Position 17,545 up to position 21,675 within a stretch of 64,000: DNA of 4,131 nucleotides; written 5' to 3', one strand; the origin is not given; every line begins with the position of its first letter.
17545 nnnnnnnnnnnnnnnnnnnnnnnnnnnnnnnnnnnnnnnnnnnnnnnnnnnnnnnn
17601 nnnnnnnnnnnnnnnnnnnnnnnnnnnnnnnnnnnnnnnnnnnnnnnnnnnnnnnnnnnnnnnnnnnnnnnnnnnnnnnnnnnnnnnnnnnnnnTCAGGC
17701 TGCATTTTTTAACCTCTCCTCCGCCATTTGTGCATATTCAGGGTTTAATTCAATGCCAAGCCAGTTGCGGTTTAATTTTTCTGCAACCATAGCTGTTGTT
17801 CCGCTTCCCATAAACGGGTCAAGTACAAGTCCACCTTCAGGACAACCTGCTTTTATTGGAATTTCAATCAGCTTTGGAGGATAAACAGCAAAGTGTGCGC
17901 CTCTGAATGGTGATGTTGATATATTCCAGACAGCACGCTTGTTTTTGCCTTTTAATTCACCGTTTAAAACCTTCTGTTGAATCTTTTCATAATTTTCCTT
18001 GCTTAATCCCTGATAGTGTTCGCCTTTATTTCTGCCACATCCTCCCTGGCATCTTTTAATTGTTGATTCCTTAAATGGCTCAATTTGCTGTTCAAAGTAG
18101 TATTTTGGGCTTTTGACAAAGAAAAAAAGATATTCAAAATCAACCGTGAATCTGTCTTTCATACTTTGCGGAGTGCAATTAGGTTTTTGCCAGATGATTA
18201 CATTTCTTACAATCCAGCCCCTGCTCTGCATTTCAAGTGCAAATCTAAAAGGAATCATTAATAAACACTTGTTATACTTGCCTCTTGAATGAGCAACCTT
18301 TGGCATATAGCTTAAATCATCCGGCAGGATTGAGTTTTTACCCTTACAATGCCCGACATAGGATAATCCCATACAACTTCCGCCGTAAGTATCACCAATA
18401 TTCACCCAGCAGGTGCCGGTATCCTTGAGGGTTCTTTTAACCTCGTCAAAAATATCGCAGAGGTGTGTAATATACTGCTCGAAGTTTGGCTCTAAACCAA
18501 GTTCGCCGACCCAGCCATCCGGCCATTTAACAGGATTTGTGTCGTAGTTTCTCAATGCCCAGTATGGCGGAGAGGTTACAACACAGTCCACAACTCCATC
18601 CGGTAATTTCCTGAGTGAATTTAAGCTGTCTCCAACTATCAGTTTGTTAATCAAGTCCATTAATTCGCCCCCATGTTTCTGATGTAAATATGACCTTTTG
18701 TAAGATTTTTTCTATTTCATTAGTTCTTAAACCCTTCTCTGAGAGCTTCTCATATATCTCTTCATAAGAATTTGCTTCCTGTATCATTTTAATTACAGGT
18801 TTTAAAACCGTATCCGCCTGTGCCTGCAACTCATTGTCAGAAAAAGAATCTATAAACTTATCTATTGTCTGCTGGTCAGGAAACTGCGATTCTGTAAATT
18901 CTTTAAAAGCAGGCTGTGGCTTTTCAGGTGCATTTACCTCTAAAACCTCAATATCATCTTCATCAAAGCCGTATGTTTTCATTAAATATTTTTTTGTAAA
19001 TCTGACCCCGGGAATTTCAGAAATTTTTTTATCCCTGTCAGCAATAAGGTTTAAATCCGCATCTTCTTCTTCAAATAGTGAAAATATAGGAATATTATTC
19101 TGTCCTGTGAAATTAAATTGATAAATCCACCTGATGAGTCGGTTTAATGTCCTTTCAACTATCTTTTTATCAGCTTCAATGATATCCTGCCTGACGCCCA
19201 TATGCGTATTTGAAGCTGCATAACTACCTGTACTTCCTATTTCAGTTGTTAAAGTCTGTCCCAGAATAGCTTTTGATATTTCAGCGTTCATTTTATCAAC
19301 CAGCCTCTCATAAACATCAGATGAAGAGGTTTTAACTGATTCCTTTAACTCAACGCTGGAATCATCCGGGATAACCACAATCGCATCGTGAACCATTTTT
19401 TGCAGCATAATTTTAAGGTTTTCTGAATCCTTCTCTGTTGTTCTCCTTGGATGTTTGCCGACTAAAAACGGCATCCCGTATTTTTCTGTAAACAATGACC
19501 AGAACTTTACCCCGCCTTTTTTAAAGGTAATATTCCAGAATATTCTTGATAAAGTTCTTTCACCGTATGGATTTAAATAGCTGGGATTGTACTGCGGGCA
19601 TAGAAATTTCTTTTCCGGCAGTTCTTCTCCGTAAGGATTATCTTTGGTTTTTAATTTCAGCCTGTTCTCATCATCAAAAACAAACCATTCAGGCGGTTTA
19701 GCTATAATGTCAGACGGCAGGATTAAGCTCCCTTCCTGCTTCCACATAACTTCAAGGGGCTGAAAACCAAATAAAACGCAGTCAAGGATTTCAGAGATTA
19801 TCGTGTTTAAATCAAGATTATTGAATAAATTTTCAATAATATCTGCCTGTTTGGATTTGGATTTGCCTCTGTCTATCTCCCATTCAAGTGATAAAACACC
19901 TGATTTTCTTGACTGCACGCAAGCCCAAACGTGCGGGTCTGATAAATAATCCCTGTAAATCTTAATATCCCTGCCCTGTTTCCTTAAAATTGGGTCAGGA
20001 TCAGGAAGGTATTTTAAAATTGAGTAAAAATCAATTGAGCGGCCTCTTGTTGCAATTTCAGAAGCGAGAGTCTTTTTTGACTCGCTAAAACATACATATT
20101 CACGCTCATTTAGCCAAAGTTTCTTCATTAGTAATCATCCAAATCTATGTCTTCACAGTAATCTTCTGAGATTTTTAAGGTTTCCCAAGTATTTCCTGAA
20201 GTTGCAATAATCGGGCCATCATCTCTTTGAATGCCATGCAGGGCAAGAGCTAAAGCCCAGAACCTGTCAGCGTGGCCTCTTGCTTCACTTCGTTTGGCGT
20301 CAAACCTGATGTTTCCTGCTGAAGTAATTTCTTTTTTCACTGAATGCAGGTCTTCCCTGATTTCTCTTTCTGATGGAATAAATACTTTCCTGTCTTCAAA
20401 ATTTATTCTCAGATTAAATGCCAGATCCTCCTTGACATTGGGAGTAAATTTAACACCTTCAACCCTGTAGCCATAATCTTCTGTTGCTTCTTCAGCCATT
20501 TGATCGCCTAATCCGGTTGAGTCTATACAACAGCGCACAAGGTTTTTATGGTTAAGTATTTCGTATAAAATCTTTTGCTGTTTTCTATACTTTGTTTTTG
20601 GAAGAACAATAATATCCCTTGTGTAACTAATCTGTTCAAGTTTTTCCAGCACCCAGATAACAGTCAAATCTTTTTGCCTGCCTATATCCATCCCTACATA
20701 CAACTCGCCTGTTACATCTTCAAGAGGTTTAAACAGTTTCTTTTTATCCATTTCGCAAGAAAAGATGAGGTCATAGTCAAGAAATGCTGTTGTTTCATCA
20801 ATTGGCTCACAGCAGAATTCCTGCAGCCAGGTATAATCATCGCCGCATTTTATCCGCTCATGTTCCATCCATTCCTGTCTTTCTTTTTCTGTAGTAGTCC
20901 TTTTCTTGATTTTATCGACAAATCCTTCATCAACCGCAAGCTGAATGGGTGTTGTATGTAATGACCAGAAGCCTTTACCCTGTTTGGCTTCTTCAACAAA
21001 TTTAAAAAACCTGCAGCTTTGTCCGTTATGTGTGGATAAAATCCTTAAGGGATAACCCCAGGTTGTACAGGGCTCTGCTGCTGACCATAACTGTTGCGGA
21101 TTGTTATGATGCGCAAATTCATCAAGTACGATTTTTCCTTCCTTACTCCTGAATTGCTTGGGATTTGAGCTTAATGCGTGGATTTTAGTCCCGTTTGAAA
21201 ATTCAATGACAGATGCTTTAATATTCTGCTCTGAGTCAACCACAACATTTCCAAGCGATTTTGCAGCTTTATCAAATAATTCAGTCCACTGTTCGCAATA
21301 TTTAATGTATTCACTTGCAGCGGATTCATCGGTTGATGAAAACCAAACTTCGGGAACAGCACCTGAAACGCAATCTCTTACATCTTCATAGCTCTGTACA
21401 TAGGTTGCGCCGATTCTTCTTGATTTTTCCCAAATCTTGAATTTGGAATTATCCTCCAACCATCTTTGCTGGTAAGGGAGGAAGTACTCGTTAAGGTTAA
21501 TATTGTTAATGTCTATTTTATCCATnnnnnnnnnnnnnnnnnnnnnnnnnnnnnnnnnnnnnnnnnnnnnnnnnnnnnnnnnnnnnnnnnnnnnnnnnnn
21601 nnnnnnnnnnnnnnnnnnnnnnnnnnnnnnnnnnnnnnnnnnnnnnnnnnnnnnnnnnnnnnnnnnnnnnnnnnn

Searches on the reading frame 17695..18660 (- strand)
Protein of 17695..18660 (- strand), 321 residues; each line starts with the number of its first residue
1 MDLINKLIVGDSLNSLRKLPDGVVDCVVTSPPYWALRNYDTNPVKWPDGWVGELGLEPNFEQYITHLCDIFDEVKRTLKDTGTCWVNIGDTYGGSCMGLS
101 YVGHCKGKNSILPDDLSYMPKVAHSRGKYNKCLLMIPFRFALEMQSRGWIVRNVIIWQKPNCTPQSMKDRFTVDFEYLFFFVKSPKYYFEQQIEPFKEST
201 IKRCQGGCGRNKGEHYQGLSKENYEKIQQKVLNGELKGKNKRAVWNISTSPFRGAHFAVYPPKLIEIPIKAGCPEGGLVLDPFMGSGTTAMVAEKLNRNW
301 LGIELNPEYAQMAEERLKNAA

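Call 63: search_protein_families(library=phrogs, max_evalue=0.001, proteins=[window:17695-18660:-])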
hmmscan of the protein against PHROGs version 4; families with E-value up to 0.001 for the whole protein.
window:17695-18660:- (321 aa): 12 families
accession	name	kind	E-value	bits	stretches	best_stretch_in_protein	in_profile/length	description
phrog_67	-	other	1.6e-71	243.4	1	3-320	122-346/743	DNA methyltransferase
phrog_498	-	other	4.2e-28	99.2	1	139-319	285-422/633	DNA methyltransferase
phrog_3008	-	other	6.9e-22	78.9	1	230-320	120-214/244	DNA methyltransferase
phrog_12517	-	unknown function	1.1e-19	71.8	2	257-318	87-148/316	-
phrog_6025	-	other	2.1e-10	41.5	1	6-168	13-119/192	DNA methyltransferase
phrog_23148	-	unknown function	6.7e-10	40.2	1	256-320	85-149/165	-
phrog_18293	-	other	7.3e-10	39.8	1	252-320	42-110/119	methyltransferase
phrog_8769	-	other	3.9e-09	37.2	1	275-318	11-54/71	methyltransferase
phrog_23085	-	unknown function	1.2e-08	35.6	1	255-316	43-104/138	-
phrog_6952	-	other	3.8e-07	31.1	1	244-310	101-168/181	DNA methyltransferase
phrog_18146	-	other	5.7e-07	29.8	1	260-307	53-101/452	DNA methyltransferase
phrog_16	-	DNA, RNA and nucleotide metabolism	7.2e-05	22.2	1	274-314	866-906/986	DNA helicase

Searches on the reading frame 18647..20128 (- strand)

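Call 63: search_protein_families(library=phrogs, max_evalue=0.001, proteins=[window:18647-20128:-])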
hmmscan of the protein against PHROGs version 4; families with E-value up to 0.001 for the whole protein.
window:18647-20128:- (493 aa): 5 families
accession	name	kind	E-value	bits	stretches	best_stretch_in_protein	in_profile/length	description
phrog_113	-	head and packaging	1.8e-135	454.8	1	18-492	30-516/1272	portal protein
phrog_10231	-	unknown function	1e-32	114.6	1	252-487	1-250/256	-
phrog_31661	-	unknown function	1.5e-29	103.8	1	2-111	3-112/113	-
phrog_35074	-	unknown function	5.1e-22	78.7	1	56-403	47-378/890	-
phrog_25139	-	unknown function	1e-06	29.9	1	197-272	28-103/108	-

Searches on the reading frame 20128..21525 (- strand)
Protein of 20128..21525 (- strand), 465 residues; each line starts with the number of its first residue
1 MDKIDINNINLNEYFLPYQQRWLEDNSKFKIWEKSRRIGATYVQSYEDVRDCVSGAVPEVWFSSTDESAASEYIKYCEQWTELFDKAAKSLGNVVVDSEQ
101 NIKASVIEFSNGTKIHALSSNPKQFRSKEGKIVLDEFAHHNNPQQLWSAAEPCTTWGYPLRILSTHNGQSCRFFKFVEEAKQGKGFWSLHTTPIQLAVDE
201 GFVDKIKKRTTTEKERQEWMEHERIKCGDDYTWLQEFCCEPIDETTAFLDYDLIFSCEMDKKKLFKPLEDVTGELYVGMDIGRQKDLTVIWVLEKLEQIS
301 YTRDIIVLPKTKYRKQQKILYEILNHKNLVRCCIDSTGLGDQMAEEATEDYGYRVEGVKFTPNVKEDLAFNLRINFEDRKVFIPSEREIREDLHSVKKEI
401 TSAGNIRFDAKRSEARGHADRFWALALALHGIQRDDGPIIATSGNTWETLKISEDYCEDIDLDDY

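Call 63: search_protein_families(library=phrogs, max_evalue=0.001, proteins=[window:20128-21525:-])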
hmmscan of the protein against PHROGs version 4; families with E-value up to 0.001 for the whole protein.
window:20128-21525:- (465 aa): 5 families
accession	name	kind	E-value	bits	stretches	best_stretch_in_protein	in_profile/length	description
phrog_5909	-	head and packaging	9.4e-41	140.8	1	160-430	3-266/285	terminase large subunit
phrog_2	-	head and packaging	1.7e-32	114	1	14-430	265-590/807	terminase large subunit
phrog_5713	-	head and packaging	1.4e-25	90.9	1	311-430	4-123/143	terminase large subunit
phrog_3746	-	head and packaging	4.4e-14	53.3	1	11-151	140-272/374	terminase large subunit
phrog_22646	-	unknown function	1.2e-06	28.9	1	16-148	38-167/374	-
